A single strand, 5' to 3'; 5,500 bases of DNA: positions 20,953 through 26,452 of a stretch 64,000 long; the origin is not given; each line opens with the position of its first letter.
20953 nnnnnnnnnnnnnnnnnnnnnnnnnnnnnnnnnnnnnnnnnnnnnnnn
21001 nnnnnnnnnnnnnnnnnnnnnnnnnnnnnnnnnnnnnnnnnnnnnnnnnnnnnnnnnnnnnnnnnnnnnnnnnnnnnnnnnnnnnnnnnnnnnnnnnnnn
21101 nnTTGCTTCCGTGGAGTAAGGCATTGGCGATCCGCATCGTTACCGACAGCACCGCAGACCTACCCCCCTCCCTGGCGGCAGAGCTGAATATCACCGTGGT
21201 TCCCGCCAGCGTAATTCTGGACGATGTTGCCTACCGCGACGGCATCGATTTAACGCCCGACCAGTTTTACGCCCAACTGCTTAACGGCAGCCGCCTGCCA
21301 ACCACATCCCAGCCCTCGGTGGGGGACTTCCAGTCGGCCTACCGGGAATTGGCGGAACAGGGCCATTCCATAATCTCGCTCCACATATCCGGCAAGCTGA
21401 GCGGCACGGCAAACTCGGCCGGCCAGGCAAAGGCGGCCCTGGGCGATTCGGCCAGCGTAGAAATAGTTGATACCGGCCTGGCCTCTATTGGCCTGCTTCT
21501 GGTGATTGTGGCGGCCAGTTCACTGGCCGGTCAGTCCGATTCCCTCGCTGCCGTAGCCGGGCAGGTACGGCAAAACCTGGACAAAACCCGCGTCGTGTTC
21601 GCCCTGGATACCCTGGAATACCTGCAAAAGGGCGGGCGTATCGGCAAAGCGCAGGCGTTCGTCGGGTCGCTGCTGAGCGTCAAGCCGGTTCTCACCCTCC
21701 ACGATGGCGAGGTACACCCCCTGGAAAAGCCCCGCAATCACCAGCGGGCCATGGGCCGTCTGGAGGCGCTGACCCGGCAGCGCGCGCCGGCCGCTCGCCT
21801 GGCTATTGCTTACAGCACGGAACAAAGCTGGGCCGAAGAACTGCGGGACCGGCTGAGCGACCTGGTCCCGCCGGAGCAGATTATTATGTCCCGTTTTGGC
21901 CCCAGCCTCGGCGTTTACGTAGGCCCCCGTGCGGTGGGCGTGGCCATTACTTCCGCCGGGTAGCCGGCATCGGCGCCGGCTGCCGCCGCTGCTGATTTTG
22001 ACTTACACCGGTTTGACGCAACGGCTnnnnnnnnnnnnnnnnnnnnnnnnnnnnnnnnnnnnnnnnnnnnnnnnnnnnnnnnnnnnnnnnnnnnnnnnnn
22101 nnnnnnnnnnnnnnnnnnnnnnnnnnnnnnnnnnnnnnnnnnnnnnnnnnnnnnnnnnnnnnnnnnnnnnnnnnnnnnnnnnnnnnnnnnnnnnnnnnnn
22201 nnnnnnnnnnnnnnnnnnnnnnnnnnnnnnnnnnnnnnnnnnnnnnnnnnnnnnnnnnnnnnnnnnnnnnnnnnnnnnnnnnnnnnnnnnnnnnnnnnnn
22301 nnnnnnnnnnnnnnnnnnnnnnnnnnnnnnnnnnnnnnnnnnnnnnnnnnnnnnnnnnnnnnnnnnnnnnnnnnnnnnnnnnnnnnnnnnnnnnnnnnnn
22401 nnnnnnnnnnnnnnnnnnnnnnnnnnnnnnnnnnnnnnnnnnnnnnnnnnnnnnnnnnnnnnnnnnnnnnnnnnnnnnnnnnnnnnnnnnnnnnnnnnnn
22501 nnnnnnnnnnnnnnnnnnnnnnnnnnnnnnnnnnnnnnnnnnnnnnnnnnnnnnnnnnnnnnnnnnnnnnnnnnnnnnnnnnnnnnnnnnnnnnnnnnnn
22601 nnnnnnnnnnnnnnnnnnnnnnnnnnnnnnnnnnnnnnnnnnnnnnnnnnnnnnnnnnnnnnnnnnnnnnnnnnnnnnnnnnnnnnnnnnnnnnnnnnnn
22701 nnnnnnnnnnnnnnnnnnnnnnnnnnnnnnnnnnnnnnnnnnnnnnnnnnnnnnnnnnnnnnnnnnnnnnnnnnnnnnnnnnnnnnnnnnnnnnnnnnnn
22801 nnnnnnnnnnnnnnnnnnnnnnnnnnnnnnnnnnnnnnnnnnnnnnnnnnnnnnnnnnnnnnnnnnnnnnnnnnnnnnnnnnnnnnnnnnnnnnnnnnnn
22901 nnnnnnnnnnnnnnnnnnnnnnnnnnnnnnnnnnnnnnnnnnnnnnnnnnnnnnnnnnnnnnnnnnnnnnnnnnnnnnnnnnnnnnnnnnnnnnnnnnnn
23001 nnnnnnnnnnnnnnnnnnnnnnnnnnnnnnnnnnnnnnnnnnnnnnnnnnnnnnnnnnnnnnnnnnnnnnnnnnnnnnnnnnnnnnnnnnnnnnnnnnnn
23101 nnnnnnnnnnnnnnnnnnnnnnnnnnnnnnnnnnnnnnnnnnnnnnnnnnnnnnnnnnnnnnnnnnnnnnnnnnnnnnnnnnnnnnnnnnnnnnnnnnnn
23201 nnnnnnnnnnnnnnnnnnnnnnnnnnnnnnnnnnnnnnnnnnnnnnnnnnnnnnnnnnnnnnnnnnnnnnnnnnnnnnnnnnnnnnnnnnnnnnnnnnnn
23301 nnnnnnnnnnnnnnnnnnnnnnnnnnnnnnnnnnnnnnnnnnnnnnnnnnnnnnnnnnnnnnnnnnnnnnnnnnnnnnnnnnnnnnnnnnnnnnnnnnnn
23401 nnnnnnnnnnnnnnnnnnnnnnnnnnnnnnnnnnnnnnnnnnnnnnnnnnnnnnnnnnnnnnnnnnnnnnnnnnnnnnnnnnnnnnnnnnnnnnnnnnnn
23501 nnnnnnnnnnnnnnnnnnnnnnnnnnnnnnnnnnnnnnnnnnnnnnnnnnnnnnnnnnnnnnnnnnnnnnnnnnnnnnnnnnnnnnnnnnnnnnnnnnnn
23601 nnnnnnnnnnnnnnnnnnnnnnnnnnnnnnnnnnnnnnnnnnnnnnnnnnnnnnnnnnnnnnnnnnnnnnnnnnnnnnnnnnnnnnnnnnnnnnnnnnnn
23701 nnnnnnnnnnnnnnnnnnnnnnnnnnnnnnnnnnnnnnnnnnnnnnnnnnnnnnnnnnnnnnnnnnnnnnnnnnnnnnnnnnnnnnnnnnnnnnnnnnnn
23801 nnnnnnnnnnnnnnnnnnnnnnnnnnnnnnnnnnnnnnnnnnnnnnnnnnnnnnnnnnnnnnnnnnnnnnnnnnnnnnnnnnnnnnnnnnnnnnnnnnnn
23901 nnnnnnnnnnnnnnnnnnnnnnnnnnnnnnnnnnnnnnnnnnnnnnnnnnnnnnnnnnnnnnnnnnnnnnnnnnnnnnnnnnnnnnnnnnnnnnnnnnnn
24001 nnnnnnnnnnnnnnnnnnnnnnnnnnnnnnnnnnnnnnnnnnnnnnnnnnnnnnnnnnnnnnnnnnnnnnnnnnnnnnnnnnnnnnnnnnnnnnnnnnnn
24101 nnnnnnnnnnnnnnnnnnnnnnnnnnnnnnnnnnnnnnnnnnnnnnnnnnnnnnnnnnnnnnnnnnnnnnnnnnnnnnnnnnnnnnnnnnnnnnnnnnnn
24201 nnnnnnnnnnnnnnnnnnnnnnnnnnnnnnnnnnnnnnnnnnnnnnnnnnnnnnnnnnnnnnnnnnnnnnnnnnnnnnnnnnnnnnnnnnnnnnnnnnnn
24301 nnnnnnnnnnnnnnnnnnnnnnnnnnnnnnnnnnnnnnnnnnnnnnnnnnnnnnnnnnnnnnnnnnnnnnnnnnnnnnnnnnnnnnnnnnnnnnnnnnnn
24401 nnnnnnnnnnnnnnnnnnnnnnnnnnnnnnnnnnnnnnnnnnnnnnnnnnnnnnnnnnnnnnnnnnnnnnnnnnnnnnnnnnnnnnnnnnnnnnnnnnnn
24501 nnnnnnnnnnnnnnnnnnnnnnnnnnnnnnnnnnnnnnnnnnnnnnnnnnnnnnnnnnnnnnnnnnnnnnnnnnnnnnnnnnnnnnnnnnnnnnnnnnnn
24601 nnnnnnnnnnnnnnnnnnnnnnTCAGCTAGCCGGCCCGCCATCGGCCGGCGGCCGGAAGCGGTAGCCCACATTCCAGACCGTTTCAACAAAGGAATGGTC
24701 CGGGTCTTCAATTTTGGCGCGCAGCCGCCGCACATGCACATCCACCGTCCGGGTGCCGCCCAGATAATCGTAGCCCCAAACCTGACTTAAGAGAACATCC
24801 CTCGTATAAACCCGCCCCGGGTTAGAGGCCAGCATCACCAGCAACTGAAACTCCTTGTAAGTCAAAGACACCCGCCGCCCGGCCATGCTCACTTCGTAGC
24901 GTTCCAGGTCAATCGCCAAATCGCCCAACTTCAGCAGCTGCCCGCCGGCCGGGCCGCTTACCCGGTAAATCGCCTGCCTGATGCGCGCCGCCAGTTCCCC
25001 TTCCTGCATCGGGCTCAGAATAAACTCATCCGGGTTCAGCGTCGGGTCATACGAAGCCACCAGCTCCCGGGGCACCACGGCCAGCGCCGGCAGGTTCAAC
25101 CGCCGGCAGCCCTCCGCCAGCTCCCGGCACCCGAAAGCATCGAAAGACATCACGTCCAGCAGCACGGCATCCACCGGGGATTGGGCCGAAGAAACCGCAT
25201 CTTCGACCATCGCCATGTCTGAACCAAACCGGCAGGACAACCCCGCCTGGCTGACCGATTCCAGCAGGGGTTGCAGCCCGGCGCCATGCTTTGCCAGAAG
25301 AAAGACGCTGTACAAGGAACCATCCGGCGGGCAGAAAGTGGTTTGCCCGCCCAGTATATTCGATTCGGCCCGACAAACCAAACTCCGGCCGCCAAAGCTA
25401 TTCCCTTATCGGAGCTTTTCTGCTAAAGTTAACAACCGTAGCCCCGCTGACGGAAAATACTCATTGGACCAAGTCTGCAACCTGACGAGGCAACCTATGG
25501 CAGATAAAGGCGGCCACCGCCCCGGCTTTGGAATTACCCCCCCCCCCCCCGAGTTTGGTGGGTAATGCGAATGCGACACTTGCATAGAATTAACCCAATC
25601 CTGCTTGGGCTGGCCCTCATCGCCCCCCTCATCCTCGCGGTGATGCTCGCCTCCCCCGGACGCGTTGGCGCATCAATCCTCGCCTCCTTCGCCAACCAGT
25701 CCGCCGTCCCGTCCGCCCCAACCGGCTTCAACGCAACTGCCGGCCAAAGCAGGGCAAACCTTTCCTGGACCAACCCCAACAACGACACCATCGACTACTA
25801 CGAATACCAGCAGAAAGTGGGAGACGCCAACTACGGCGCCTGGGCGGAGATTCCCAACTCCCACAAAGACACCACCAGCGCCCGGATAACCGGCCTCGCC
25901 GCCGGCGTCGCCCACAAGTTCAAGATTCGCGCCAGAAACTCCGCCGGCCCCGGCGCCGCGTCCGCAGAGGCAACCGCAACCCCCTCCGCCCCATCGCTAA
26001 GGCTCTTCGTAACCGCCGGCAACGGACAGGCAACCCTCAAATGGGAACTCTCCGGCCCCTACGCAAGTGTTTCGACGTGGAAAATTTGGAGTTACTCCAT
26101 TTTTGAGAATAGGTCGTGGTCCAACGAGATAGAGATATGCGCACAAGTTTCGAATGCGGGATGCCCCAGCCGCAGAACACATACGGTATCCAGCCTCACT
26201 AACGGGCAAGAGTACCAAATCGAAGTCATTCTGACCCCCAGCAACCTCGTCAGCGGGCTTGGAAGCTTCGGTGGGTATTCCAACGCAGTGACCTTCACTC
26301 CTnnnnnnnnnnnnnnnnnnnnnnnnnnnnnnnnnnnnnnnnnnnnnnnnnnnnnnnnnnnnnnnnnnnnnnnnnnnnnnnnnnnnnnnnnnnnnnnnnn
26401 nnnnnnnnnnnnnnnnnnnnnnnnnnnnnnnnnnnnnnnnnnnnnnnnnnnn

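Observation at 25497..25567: Paralogous leader is one base out of frame (C14) and forms a 22-codon uORF whose stop overlaps the main ATG (TAATG)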

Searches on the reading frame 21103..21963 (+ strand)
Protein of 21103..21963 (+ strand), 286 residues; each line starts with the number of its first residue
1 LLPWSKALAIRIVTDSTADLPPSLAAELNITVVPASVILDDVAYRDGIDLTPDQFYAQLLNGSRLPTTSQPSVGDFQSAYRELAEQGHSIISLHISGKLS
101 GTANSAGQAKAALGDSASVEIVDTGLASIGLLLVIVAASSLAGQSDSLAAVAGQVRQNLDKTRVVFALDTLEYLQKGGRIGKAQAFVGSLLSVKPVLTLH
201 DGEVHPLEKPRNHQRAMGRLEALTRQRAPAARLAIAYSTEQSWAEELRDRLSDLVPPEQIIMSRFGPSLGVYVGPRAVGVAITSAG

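Call 20: search_protein_families(library=pfam, proteins=[window:21103-21963:+], max_evalue=0.01)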
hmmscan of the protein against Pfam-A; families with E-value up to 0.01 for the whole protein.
window:21103-21963:+ (286 aa): 1 family
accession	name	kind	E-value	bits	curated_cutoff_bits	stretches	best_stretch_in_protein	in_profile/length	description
PF02645.21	DegV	-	7.8e-82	275.2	27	1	10-283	2-278/280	Uncharacterised protein, DegV family COG1307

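Call 45: find_encoding_contigs(protein=window:21103-21963:+, flank=10000, max_places=10)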
Protein window:21103-21963:+ (286 aa): no gene with exactly this product is on record in the collection.

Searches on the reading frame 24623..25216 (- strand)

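Call 58: search_protein_families(library=ncbifam, proteins=[window:24623-25216:-], max_evalue=0.01)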
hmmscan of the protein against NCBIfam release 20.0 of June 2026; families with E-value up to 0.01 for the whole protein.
window:24623-25216:- (197 aa): 40 families (the best 25 are shown)
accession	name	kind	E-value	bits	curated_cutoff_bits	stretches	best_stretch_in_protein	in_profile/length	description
NF040689.1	MtrAB_MtrA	equivalog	3.3e-33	114.9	300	1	16-186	44-217/219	MtrAB system response regulator MtrA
NF041733.1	resp_reg_CseB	equivalog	2.4e-28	99.1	350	1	62-188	94-227/228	two-component system response regulator CseB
NF040534.1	resp_reg_YycF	equivalog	8e-28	97.3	340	1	14-188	44-228/231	response regulator YycF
TIGR02154.1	PhoB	equivalog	2.5e-27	95.7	296.2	1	62-187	99-225/226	phosphate regulon transcriptional regulator PhoB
TIGR01387.1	cztR_silR_copR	subfamily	6.2e-25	88.1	279.2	1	43-186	72-217/218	heavy metal response regulator transcription factor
NF045944.1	ResRegRpaBCyano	equivalog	2.7e-24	85.8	330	1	15-188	42-228/229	response regulator transcription factor RpaB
NF045914.1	RespRegNblR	equivalog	6.3e-24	84.8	300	1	62-188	101-226/228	response regulator transcription factor NblR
NF008567.0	PRK11517.1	equivalog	8.1e-24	84.2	353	1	62-188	94-219/223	response regulator transcription factor HprR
NF033120.0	vanR_FM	exception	1.7e-23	83.5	460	1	13-188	46-230/231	vancomycin resistance response regulator transcription factor, VanR-F/VanR-M family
NF041209.1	resp_regPieR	equivalog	2.6e-23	82.9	450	1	63-187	95-227/231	two component system response regulator PieR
NF053854.1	RespRegPhoBBctds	equivalog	4.2e-23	81.9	270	1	5-187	32-224/225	two-component system response regulator PhoB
NF007982.1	PRK10710.1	equivalog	4.7e-22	78.7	380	1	12-188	49-228/235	envelope stress response regulator BaeR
NF007546.0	PRK10161.1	equivalog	1.5e-21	77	471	1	62-187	99-225/229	phosphate response regulator transcription factor PhoB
NF033117.2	vanR_ACDEGLN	exception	1.6e-21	77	350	1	12-186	40-224/226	VanR-ABDEGLN family response regulator transcription factor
NF007346.1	PRK09836.1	equivalog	2.3e-21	76.6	420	1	17-189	52-223/227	copper/silver response regulator transcription factor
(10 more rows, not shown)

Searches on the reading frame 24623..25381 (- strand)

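Call 20: search_protein_families(library=pfam, proteins=[window:24623-25381:-], max_evalue=0.01)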
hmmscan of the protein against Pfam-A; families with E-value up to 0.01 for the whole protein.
window:24623-25381:- (252 aa): 1 family
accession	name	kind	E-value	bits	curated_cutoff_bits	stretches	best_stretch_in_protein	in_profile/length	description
PF00486.34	Trans_reg_C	-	1.1e-27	96.3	26.2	1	168-242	1-77/77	Transcriptional regulatory protein, C terminal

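Call 65: search_protein_families(library=pfam, proteins=[window:24623-25381:-], max_evalue=1)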
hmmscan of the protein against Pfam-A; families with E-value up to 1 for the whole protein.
window:24623-25381:- (252 aa): 2 families
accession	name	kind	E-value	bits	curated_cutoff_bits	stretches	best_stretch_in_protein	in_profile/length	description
PF00486.34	Trans_reg_C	-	1.1e-27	96.3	26.2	1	168-242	1-77/77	Transcriptional regulatory protein, C terminal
PF21695.3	GlnR_1st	-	0.029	14.7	27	1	59-137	31-110/111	Transcription regulator GlnR, N-terminal domain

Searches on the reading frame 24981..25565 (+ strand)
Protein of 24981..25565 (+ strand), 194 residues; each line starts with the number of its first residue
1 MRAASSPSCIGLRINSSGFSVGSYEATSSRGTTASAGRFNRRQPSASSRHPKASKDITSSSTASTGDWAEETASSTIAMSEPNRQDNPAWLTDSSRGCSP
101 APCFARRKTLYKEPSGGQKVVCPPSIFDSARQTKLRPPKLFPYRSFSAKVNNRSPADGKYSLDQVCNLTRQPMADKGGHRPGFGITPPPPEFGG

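Call 20: search_protein_families(library=pfam, proteins=[window:24981-25565:+], max_evalue=0.01)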
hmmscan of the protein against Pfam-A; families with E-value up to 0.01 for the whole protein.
window:24981-25565:+ (194 aa): 0 families

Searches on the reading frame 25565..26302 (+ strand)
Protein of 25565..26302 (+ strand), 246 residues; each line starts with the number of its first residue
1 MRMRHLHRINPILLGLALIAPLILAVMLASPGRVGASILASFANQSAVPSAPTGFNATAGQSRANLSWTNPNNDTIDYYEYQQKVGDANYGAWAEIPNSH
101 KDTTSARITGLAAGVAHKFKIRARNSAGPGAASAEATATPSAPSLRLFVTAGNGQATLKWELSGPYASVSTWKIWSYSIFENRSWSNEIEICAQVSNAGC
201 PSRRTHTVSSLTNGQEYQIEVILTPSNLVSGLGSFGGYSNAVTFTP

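Call 32: find_related_loci(query=A2, collection=genome_contigs, flank=6000)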
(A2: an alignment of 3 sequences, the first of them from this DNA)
Query A2 (246 aa) in genome_contigs; peptide patterns used: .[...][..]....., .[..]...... (x = any residue, [..] = any of these).
172 stretches matched a pattern; 12 encode a relative of the query (tblastn E <= 1e-3); 9 distinct loci.
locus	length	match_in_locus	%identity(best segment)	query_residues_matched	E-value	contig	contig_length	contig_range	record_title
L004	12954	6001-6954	77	32-246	2e-111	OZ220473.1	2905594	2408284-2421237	MAG: Dehalococcoidia bacterium isolate 87cb072c-069b-458f-9ccb-7e689b7dc65c genome assembly, chromosome: 1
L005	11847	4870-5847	74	26-246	5e-107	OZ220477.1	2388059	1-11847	MAG: Dehalococcoidia bacterium isolate 4182ea2c-2fba-40db-a838-49949f89881d genome assembly, chromosome: 1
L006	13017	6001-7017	73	3-246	2e-92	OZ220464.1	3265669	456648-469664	MAG: Dehalococcoidia bacterium isolate 865023ef-8e16-4315-bfec-facb54b4b210 genome assembly, chromosome: 1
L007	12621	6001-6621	56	37-246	1e-70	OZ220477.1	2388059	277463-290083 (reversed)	MAG: Dehalococcoidia bacterium isolate 4182ea2c-2fba-40db-a838-49949f89881d genome assembly, chromosome: 1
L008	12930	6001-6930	56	30-245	4e-69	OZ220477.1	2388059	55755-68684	MAG: Dehalococcoidia bacterium isolate 4182ea2c-2fba-40db-a838-49949f89881d genome assembly, chromosome: 1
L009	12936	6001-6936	53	28-246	2e-62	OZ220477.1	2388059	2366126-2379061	MAG: Dehalococcoidia bacterium isolate 4182ea2c-2fba-40db-a838-49949f89881d genome assembly, chromosome: 1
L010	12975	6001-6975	54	33-246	1e-58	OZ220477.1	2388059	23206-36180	MAG: Dehalococcoidia bacterium isolate 4182ea2c-2fba-40db-a838-49949f89881d genome assembly, chromosome: 1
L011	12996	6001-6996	54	26-246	2e-55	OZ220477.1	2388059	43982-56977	MAG: Dehalococcoidia bacterium isolate 4182ea2c-2fba-40db-a838-49949f89881d genome assembly, chromosome: 1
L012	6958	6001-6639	49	28-241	8e-52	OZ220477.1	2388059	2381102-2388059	MAG: Dehalococcoidia bacterium isolate 4182ea2c-2fba-40db-a838-49949f89881d genome assembly, chromosome: 1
